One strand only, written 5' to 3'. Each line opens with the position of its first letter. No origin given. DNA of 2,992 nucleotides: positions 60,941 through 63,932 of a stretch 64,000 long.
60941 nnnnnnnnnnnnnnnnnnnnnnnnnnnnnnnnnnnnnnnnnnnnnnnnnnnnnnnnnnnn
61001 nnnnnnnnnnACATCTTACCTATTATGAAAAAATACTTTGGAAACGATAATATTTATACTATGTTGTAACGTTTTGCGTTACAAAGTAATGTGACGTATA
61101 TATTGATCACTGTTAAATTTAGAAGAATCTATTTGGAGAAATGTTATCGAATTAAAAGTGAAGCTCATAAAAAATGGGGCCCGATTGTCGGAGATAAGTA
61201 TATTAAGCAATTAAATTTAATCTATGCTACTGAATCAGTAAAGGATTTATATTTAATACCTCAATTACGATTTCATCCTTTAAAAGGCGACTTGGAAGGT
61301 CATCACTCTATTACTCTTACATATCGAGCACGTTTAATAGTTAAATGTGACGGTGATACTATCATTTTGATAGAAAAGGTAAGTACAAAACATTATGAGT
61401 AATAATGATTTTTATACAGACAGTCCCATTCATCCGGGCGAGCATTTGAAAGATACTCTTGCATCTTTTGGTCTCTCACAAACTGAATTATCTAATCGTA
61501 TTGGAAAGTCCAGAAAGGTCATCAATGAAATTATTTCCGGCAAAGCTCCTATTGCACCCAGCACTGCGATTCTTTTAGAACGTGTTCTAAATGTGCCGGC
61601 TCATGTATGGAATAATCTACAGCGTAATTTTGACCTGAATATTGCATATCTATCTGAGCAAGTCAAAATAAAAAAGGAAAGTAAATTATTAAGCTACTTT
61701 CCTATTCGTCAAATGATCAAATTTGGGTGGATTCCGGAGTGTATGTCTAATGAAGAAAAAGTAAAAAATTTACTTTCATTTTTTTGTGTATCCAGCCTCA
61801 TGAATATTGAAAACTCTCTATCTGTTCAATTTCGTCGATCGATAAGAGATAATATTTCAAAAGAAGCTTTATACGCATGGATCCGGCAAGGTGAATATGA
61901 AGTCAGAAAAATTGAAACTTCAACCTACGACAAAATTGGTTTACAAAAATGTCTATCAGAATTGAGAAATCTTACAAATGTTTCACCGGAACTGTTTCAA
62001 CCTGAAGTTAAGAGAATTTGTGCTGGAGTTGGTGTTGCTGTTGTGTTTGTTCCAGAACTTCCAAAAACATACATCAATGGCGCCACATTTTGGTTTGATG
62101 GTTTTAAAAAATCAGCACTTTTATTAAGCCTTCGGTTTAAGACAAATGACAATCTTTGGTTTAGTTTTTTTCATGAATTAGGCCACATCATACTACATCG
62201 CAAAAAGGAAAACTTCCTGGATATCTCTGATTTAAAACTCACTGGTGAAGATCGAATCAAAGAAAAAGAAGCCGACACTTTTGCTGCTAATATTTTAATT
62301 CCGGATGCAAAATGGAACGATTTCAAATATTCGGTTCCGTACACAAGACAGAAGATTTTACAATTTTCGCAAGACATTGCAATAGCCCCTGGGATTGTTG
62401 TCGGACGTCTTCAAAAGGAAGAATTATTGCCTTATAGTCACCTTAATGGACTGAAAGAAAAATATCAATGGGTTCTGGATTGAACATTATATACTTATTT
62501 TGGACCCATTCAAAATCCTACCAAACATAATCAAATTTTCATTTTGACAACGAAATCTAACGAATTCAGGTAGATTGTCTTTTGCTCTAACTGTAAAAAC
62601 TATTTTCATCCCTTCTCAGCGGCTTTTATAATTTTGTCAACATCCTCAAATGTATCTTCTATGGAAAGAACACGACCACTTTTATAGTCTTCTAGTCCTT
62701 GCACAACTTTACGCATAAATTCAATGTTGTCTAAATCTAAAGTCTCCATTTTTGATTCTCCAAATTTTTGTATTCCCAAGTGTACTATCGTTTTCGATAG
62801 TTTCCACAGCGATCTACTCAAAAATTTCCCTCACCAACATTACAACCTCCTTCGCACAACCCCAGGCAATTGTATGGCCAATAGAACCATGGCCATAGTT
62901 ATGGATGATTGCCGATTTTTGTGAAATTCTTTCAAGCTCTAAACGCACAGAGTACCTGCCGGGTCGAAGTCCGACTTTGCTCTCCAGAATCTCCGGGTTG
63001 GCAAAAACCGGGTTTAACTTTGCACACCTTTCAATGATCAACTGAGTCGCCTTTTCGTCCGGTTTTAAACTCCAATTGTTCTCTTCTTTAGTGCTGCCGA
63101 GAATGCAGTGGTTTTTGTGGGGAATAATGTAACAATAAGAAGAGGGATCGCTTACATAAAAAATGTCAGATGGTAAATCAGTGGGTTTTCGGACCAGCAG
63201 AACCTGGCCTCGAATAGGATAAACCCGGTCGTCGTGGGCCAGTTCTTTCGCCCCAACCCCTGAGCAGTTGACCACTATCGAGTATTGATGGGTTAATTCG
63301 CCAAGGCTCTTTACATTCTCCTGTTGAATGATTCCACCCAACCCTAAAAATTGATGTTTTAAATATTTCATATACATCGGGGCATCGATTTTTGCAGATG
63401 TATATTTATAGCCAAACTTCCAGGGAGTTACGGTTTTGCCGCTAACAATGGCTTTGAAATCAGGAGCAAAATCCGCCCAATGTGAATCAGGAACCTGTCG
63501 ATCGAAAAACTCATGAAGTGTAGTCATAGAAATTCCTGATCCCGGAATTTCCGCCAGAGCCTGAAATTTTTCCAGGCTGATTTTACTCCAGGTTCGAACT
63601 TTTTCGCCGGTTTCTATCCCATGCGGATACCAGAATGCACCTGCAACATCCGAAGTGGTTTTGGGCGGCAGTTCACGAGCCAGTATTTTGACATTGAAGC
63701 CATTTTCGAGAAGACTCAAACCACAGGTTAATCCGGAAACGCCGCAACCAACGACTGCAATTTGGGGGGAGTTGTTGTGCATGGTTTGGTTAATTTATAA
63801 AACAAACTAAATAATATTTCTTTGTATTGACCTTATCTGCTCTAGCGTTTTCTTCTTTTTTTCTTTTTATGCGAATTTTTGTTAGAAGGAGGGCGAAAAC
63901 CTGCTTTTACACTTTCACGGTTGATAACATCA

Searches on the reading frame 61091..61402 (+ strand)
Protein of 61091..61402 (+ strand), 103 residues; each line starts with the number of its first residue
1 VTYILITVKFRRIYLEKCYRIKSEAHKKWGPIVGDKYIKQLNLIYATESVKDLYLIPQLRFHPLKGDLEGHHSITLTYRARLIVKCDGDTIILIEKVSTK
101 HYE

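Call 77: search_protein_families(library=pfam, max_evalue=0.001, proteins=[window:61091-61402:+])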
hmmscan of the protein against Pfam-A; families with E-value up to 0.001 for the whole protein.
window:61091-61402:+ (103 aa): 1 family
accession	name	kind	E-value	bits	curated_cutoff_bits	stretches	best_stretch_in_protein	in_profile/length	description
PF05015.19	HigB-like_toxin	-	3.5e-07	31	27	1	9-89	2-80/91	RelE-like toxin of type II toxin-antitoxin system HigB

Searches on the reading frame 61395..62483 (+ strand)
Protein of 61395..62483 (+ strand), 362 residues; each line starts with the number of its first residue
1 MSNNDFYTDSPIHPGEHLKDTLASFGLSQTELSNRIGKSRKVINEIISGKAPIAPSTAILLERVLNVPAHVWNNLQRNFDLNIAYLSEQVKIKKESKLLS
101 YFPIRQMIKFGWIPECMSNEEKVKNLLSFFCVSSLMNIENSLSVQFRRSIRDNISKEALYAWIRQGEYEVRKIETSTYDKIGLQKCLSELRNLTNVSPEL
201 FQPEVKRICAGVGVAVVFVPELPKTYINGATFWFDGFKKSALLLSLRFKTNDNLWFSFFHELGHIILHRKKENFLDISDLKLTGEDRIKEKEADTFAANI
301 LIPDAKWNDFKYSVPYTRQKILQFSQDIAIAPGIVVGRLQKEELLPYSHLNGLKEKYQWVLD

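Call 77: search_protein_families(library=pfam, max_evalue=0.001, proteins=[window:61395-62483:+])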
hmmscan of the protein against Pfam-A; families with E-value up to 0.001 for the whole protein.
window:61395-62483:+ (362 aa): 2 families
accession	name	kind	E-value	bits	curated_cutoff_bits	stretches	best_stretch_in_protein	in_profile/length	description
PF01381.28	HTH_3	-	6.1e-10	39.4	23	1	22-69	5-52/55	Helix-turn-helix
PF06114.19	Peptidase_M78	-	2.3e-09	37.5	22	1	218-310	9-95/123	IrrE N-terminal-like domain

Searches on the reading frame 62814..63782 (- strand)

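Call 77: search_protein_families(library=pfam, max_evalue=0.001, proteins=[window:62814-63782:-])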
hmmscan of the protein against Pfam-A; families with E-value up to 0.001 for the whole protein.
window:62814-63782:- (322 aa): 1 family
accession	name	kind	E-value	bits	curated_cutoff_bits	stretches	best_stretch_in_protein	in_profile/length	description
PF01266.30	DAO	-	3.3e-36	126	27.9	1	8-314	2-351/353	FAD dependent oxidoreductase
